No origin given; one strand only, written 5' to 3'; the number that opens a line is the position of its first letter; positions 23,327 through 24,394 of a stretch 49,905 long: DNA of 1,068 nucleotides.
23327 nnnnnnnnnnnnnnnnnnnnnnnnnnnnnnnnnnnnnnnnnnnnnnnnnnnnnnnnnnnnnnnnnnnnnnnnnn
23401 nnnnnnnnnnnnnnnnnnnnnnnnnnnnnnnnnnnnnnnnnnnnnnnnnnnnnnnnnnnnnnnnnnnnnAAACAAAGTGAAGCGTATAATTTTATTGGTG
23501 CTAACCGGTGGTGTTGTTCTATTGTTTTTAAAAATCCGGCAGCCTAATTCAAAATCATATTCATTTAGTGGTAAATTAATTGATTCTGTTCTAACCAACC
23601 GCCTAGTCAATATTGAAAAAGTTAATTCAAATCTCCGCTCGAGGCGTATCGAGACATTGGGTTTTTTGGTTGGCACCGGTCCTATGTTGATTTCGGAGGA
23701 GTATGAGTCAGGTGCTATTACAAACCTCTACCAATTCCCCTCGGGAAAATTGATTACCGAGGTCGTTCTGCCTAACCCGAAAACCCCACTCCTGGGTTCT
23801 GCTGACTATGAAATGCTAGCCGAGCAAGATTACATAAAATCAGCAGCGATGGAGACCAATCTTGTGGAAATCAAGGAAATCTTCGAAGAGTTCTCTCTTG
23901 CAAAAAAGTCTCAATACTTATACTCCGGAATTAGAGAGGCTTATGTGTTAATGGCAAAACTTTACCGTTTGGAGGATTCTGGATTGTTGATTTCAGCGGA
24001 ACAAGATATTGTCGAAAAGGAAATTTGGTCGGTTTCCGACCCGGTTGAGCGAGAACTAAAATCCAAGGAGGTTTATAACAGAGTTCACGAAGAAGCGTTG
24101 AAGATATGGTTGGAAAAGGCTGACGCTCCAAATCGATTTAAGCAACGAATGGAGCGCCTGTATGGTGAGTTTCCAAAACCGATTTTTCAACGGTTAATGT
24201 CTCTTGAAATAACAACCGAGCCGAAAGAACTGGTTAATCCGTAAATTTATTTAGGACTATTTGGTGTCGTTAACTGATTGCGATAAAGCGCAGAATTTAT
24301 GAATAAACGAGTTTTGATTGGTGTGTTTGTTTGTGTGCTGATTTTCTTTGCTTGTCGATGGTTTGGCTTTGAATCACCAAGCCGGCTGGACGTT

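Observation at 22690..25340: AT-rich three-gene orphan cassette next to a decayed ISL3 element: candidate undescribed accessory system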

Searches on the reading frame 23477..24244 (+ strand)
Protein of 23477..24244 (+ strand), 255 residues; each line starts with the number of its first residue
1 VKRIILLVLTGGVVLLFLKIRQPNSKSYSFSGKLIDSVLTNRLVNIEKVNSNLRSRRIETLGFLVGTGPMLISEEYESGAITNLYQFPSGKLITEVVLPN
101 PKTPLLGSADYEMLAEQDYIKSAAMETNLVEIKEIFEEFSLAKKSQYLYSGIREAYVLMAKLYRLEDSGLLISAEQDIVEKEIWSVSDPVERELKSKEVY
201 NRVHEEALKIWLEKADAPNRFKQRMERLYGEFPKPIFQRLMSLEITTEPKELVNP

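Call 3: search_protein_families(library=pfam, proteins=[window:23477-24244:+], max_evalue=1)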
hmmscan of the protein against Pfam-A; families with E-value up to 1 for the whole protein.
window:23477-24244:+ (255 aa): 1 family
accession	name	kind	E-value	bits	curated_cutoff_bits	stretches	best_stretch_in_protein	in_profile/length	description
PF11537.13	NitrOD5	-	0.015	15.8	27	1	216-243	43-70/94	Nitrosopumilus output domain 5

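Call 4: search_protein_families(library=ncbifam, proteins=[window:23477-24244:+], max_evalue=1)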
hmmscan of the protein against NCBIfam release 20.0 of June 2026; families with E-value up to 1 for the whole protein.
window:23477-24244:+ (255 aa): 0 families

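Call 6: search_protein_families(library=padloc, proteins=[window:23477-24244:+], max_evalue=1)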
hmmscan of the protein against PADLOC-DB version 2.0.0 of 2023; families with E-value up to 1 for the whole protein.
window:23477-24244:+ (255 aa): 0 families

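Call 7: search_protein_families(library=phrogs, proteins=[window:23477-24244:+], max_evalue=1)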
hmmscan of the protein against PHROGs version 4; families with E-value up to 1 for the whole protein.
window:23477-24244:+ (255 aa): 1 family
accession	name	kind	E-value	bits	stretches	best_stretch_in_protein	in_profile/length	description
phrog_34026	-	unknown function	0.081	13.8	1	28-75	71-118/140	-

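Call 31: find_homologous_proteins(query=A5, max_evalue=0.01)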
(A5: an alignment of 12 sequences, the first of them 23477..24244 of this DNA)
Query A5 (12 sequences) (255 aa, profile of the alignment): 130 proteins with E <= 0.01 among 6681 candidates; the best 120 are listed.
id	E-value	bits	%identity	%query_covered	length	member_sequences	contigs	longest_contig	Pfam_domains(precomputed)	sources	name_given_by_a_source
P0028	1.6e-141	488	30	96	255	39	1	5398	-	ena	-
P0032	1.5e-140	485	29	96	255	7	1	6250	-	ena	-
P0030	1.6e-140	485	30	96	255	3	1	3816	-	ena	-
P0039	1.3e-139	482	34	71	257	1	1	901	-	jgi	-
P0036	2.3e-139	481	34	71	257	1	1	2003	-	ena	-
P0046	2.5e-139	481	35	71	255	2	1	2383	-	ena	-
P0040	2.5e-139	481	34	71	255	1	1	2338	-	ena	-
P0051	3.4e-139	481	35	71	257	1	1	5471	-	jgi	jgi:hypothetical protein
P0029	4.6e-139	480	34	65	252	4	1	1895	-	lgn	-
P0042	5.1e-139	480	34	71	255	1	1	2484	-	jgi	-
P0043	5.2e-139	480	34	71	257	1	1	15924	-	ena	-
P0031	5.5e-139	480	32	71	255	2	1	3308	-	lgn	-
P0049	8.1e-139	479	30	96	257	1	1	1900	-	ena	-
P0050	1.0e-138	479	34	71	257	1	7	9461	-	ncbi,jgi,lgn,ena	jgi:hypothetical protein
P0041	1.1e-138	479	34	71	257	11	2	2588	-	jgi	jgi:hypothetical protein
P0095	5.9e-68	247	80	100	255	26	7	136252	-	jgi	jgi:hypothetical protein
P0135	1.4e-41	161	46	97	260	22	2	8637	-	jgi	jgi:hypothetical protein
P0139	3.4e-37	146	44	77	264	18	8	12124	-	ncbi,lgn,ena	-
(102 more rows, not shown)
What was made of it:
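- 23477..24244 (+): g2: 255-aa protein with an N-terminal membrane anchor. Its fold is a 4-stranded sheet plus a helical bundle. 130-member family together with g3 (call 31).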

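Call 35: find_encoding_contigs(protein=P0139, flank=6000, max_places=3)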
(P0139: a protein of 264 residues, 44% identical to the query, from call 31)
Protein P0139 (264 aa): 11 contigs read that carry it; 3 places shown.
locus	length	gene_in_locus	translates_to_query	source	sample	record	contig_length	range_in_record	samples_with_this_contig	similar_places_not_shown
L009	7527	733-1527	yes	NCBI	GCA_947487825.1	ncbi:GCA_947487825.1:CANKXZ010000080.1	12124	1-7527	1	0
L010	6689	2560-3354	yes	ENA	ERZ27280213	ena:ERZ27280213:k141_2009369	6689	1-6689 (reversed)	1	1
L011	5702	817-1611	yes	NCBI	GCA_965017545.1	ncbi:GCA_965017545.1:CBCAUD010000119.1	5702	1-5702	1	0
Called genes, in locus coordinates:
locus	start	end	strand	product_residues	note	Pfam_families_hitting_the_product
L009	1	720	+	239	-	?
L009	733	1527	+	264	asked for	-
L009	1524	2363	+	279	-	-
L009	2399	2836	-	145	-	-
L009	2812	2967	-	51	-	-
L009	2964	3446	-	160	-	PF01479:S4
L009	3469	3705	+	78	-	PF01402:RHH_1 (weak)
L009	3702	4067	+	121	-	PF01850:PIN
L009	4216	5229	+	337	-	PF00294:PfkB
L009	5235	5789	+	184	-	PF00702:Hydrolase (faint), PF08645:PNK3P (weak), PF13419:HAD_2 (faint), PF13242:Hydrolase_like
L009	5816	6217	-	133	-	PF04379:DUF525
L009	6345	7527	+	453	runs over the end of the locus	PF00919:UPF0004, PF04055:Radical_SAM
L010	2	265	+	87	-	?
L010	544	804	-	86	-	-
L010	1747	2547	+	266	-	-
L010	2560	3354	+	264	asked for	-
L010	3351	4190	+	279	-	-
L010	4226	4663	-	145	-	-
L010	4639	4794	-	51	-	-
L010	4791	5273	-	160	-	PF01479:S4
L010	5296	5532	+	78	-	PF01402:RHH_1 (weak)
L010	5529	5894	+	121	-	PF01850:PIN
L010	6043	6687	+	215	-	?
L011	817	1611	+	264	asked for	-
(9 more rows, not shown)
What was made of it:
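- A type B copy lies next to an RHH-PIN toxin-antitoxin pair (call 35).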

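Call 36: find_encoding_contigs(protein=P0135, flank=6000, max_places=2)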
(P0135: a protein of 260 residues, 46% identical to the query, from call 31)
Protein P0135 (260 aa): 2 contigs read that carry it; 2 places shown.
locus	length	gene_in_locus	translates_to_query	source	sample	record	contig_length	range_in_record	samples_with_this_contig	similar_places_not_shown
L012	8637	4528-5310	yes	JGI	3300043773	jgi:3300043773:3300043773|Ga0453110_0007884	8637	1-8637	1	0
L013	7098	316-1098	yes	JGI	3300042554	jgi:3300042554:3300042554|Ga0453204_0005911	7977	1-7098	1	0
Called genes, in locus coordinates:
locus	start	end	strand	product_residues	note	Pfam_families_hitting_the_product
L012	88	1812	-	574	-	PF02682:CT_C_D, PF02626:CT_A_B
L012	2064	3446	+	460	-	PF03629:SASA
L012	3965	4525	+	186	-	-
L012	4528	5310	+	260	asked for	-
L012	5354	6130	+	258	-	-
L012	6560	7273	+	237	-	PF07596:SBP_bac_10 (faint)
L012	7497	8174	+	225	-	PF07859:Abhydrolase_3, PF20434:BD-FAE, PF00326:Peptidase_S9 (weak)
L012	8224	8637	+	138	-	?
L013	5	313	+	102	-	-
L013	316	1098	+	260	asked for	-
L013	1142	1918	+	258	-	-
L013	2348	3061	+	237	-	PF07596:SBP_bac_10 (faint)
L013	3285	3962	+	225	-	PF07859:Abhydrolase_3, PF20434:BD-FAE, PF00326:Peptidase_S9 (weak)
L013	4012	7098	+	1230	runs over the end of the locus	PF01839:FG-GAP (faint), PF13517:FG-GAP_3, PF07593:UnbV_ASPIC, PF13517:FG-GAP_3, PF07593:UnbV_ASPIC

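Call 37: find_encoding_contigs(protein=P0095, flank=8000, max_places=3)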
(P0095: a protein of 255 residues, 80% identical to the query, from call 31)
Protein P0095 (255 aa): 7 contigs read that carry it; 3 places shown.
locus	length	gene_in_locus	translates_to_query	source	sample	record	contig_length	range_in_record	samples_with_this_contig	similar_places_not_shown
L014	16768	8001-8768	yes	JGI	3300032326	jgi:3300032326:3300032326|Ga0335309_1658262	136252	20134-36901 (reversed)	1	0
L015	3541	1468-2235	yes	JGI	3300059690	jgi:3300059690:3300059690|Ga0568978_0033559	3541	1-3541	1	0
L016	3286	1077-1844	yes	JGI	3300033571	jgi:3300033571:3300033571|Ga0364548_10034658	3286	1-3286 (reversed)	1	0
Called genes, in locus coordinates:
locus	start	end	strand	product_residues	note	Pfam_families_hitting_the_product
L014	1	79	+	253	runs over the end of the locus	PF00005:ABC_tran, PF13304:AAA_21 (faint)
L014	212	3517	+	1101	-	PF26549:Tricorn_N, PF26550:Tricorn_2nd, PF26549:Tricorn_N, PF26550:Tricorn_2nd, PF07676:PD40, PF14684:Tricorn_C1, PF14685:PDZ_Tricorn, PF03572:Peptidase_S41, +4 more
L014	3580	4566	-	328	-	-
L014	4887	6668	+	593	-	PF08309:LVIVD (faint)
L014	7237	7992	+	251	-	-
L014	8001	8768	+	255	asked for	-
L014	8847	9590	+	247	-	-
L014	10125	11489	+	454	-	PF06283:ThuA, PF06439:3keto-disac_hyd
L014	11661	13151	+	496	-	PF01547:SBP_bac_1 (faint), PF13531:SBP_bac_11, PF12727:PBP_like (faint), PF13531:SBP_bac_11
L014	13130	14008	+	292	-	PF00528:BPD_transp_1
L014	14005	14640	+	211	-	PF02463:SMC_N (faint), PF00005:ABC_tran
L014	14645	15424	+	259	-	PF00899:ThiF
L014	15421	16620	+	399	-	-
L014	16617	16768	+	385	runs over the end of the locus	PF02687:FtsX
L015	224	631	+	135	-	-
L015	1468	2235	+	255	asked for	-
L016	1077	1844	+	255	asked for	-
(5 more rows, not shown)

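Call 41: predict_structure(alignment_id=A6)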
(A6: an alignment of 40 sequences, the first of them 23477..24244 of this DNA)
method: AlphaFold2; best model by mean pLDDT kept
length: 255 residues; sequences in the alignment: 40
mean_pLDDT: 82.9   pTM: 0.72
mean pLDDT of the five models: 82.9, 82.8, 82.2, 81.0, 81.0
residues with pLDDT >= 90: 155; 70-90: 55; 50-70: 14; < 50: 31
segments of 3 or more residues with pLDDT < 50: 22-52
pLDDT, mean of each block of 10 residues (from residue 1): 78 74 36 30 36 71 71 88 91 91 90 96 93 96 95 97 95 90 95 95 93 94 93 95 93 78
secondary structure, 60 per line:
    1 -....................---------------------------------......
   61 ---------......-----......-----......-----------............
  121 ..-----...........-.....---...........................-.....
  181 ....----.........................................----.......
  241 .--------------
elements in order: H2-21 E55-60 E70-75 E81-86 E92-97 H109-122 H128-138 H140-144 H148-174 H176-184 H189-229 H234-241
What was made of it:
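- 23477..24244 (+): AF2 pLDDT 82.9, pTM 0.72 (call 41).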

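Call 43: search_protein_families(library=pfam, proteins=[L010:1747-2547:+, L010:3351-4190:+], max_evalue=0.01)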
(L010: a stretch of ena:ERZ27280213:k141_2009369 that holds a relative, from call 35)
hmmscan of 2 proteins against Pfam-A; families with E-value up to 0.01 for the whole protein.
L010:1747-2547:+ (266 aa): 0 families

L010:3351-4190:+ (279 aa): 0 families

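Call 44: fold_search(model_id=the predicted structure, library=pdb)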
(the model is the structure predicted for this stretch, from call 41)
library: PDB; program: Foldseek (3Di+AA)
matches with E <= 10: 647; with E <= 0.001: 0
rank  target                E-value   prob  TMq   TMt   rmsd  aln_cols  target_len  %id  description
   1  9a2i_MODEL_1_A        5.2e-02  0.44  0.20  0.09  19.7       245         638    7  Model of E. coli DnaK by in-cell photo-crosslinking MS and deep learning (released 2023-02-24)
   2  4r5k_A                5.2e-02  0.35  0.15  0.17  19.0       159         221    9  Crystal structure of the DnaK C-terminus (Dnak-SBD-B) (released 2014-09-10)
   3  9rmm_A                6.5e-02  0.44  0.25  0.16  32.2       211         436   12  Crystal structure of outer membrane SilC (released 2025-07-23)
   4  4jnf                  8.0e-02  0.51  0.16  0.19  17.4       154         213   12  Allosteric opening of the polypeptide-binding site when an Hsp70 binds ATP (released 2013-05-29)
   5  6yuf_A                8.9e-02  0.57  0.23  0.17  17.7       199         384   12  Cohesin complex with loader gripping DNA (released 2020-08-19)
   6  4r5i_A                8.9e-02  0.38  0.17  0.19  19.1       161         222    9  Crystal structure of the DnaK C-terminus with the substrate peptide NRLLLTG (released 2014-09-10)
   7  6qpq_C                9.5e-02  0.14  0.14  0.10  23.0       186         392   13  The structure of the cohesin head module elucidates the mechanism of ring opening (released 2020-02-05)
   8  5e86                  1.0e-01  0.21  0.15  0.16  17.0       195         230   15  isolated SBD of BiP with loop34 modification (released 2015-12-30)
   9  9rmm_B                1.1e-01  0.41  0.25  0.16  32.1       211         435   12  Crystal structure of outer membrane SilC (released 2025-07-23)
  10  9rmm_C                1.1e-01  0.30  0.23  0.15  32.5       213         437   14  Crystal structure of outer membrane SilC (released 2025-07-23)
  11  4r5j_D                1.2e-01  0.33  0.16  0.18  18.6       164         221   10  Crystal structure of the DnaK C-terminus (Dnak-SBD-A) (released 2014-09-10)
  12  9rmm_F                1.2e-01  0.33  0.25  0.16  32.2       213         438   14  Crystal structure of outer membrane SilC (released 2025-07-23)
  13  5ng5_C                1.4e-01  0.16  0.16  0.12  30.0       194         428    7  multi-drug efflux; membrane transport; RND superfamily; Drug resistance (released 2017-04-19)
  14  4r5j_B                1.6e-01  0.30  0.16  0.18  18.7       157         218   10  Crystal structure of the DnaK C-terminus (Dnak-SBD-A) (released 2014-09-10)
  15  3dpp_A                1.7e-01  0.30  0.16  0.19  17.3       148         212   11  Crystal structure of the substrate binding domain of E. coli DnaK in complex with a long pyrrhocoricin-derived inhibit (released 2009-03-10)
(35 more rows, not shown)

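Call 47: search_solved_structures(query=A6, max_evalue=10)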
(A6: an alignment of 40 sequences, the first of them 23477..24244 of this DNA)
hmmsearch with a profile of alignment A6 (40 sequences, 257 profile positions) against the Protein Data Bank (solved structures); distinct sequences matched with E-value up to 10: 15.
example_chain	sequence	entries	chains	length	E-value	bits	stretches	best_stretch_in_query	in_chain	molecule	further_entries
9cg4_E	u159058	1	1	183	0.058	16.1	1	63-139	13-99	Fanconi-associated nuclease 1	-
9chm_E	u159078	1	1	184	0.059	16.1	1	63-139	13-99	Fanconi-associated nuclease 1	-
2dk4_A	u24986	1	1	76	0.31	13.7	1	206-250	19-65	Pre-mRNA-splicing factor 18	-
4ri8_A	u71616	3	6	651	0.52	13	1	62-139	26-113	Fanconi-associated nuclease 1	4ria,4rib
8s5a_A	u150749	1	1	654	0.52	13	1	62-139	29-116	Fanconi-associated nuclease 1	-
4ri9_A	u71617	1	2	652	0.52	13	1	62-139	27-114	Fanconi-associated nuclease 1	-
4ric_A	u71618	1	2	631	0.55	12.9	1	63-139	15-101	Fanconi-associated nuclease 1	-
4rid_A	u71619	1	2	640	0.56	12.9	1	63-139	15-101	Fanconi-associated nuclease 1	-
9eo1_A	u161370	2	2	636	0.56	12.9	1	63-139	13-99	Fanconi-associated nuclease 1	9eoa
9cl7_E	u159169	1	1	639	0.57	12.9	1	63-139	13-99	Fanconi-associated nuclease 1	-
4rea_B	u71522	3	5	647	0.58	12.9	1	63-139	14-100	Fanconi-associated nuclease 1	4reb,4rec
4ry3_A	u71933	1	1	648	0.58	12.9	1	63-139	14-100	Fanconi-associated nuclease 1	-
9cma_A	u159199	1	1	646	0.58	12.9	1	63-139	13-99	Fanconi-associated nuclease 1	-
9gy0_A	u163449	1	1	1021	0.66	12.7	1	62-139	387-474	Fanconi-associated nuclease 1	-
2lse_A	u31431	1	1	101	1.2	11.8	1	180-243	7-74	Four Helix Bundle Protein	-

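Call 48: find_related_loci(query=A6, collection=genome_contigs, flank=6000)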
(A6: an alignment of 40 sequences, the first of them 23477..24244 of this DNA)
Query A6 (255 aa) in genome_contigs; peptide patterns used: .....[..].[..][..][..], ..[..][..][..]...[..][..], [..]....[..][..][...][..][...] (x = any residue, [..] = any of these).
137 stretches matched a pattern; 11 encode a relative of the query (tblastn E <= 1e-3); 9 distinct loci.
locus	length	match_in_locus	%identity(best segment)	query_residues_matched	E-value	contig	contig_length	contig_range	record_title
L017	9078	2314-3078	81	1-255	2e-138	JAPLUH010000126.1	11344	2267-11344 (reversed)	MAG: Verrucomicrobia bacterium isolate LacPavin_0920_WC12_MAG_60_10 LacPavin_0920_WC12_scaffold_820198, whole genome sho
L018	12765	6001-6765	82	1-255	4e-138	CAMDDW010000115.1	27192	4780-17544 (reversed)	MAG: Akkermansia muciniphila isolate MaH-09apr19-217 genome assembly, contig: MaH-09apr19-C3995, whole genome shotgun se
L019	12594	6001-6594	45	55-251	6e-44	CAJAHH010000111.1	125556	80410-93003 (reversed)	MAG: uncultured Verrucomicrobia bacterium isolate Loc081215-4m_bin-0913 genome assembly, contig: bin-0913:111/160, whole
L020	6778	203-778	44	56-245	7e-43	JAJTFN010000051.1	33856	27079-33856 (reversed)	MAG: Verrucomicrobium sp. isolate 49614_E7 Sample_49614_scaffold_1938, whole genome shotgun sequence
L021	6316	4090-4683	44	56-251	2e-41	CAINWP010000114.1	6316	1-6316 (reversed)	MAG: uncultured Verrucomicrobia bacterium isolate KT_bin-2079 genome assembly, contig: bin-2079:114/340, whole genome sh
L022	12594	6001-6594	44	56-251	1e-40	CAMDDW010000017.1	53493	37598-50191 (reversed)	MAG: Akkermansia muciniphila isolate MaH-09apr19-217 genome assembly, contig: MaH-09apr19-C1197, whole genome shotgun se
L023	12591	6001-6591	43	55-251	4e-40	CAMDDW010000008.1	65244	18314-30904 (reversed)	MAG: Akkermansia muciniphila isolate MaH-09apr19-217 genome assembly, contig: MaH-09apr19-C766, whole genome shotgun seq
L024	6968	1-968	28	81-255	5e-11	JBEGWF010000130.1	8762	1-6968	MAG: Verrucomicrobiota bacterium isolate riogrande_2019_sw_WHONDRS-S19S_0066_B_bin.82 scaffold_944197, whole genome shot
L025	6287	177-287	46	219-255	2e-5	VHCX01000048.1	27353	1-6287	MAG: Verrucomicrobia bacterium isolate K_Offshore_40m_m1_220 K_Offshore_40m_m1_220_Ga0194133_10002619, whole genome shot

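Call 49: find_related_loci(query=A6, collection=viral_contigs, flank=6000)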
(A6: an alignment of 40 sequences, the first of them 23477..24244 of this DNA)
Query A6 (255 aa) in viral_contigs; peptide patterns used: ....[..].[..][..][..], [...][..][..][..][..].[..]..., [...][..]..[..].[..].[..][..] (x = any residue, [..] = any of these).
395 stretches matched a pattern, but none encodes a relative of the query by tblastn (E <= 1e-3).

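Call 50: fold_search(model_id=the predicted structure, library=viral)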
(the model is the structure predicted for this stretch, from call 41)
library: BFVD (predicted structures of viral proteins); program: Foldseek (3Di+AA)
matches with E <= 10: 1090; with E <= 0.001: 0
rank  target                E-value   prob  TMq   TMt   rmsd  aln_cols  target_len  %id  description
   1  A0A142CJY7            1.1e-02  0.94  0.15  0.26  22.6       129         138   14  (no name in the UniProt tables at hand)
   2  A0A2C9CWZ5            1.3e-02  0.60  0.12  0.18  20.3       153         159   14  Uncharacterized protein [Yersinia phage fHe-Yen9-04]
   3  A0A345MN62            2.9e-02  0.47  0.16  0.17  23.6       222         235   11  (no name in the UniProt tables at hand)
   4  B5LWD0                2.9e-02  0.35  0.17  0.18  30.6       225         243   16  Uncharacterized protein [Feldmannia species virus]
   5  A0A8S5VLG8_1          3.1e-02  0.54  0.19  0.07  18.1       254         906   11  (no name in the UniProt tables at hand)
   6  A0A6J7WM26            3.7e-02  0.47  0.10  0.16  21.1       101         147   15  Uncharacterized protein [uncultured Caudovirales phage]
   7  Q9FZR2                4.3e-02  0.23  0.16  0.08  27.6       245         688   11  P81 [Mycoplasma phage P1]
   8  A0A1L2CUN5            4.8e-02  0.13  0.08  0.10  20.3       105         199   15  Uncharacterized protein [Pectobacterium phage vB_PcaM_CBB]
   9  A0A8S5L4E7            5.7e-02  0.16  0.14  0.10  37.2       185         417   12  Maturation protein [ssRNA phage SRR6254353_1]
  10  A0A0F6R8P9            6.0e-02  0.21  0.13  0.19  24.1       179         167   11  Uncharacterized protein [Escherichia coli O157 typing phage 11]
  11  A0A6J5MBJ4            6.0e-02  0.11  0.13  0.08  27.3       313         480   12  Uncharacterized protein [uncultured Caudovirales phage]
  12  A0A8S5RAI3            9.2e-02  0.20  0.16  0.07  35.5       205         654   12  GDSL like Lipase Acylhydrolase (Fragment) [Siphoviridae sp. ctkfT29]
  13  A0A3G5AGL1            9.2e-02  0.13  0.08  0.09  21.2       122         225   16  Uncharacterized protein [Solumvirus sp.]
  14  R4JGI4                1.0e-01  0.94  0.16  0.46  18.9        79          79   16  Uncharacterized protein [Bacillus phage SIOphi]
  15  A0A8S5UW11            1.0e-01  0.35  0.25  0.07  36.5       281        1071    8  Uncharacterized protein [Siphoviridae sp. ctgaU3]
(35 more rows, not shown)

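Call 95: search_protein_families(library=pfam, proteins=[L023:2805-4388:+, L018:1472-3853:-, L023:1546-2592:+, L023:937-1473:+], max_evalue=0.01)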
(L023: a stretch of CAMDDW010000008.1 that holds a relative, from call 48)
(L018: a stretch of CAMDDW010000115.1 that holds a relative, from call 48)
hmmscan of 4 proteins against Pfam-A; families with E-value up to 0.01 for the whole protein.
L023:2805-4388:+ (527 aa): 1 family
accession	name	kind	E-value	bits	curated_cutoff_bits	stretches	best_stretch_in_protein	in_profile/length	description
PF13231.12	PMT_2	-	0.0044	17.7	26.1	1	74-204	1-132/160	Dolichyl-phosphate-mannose-protein mannosyltransferase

L018:1472-3853:- (793 aa): 0 families

L023:1546-2592:+ (348 aa): 0 families

L023:937-1473:+ (178 aa): 0 families

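Call 108: search_protein_families(library=pfam, proteins=[L019:4530-4976:+, L023:4516-4938:+], max_evalue=1)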
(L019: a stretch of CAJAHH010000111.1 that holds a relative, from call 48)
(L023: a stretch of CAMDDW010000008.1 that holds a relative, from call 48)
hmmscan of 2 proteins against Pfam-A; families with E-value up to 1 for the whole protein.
L019:4530-4976:+ (148 aa): 0 families

L023:4516-4938:+ (140 aa): 0 families
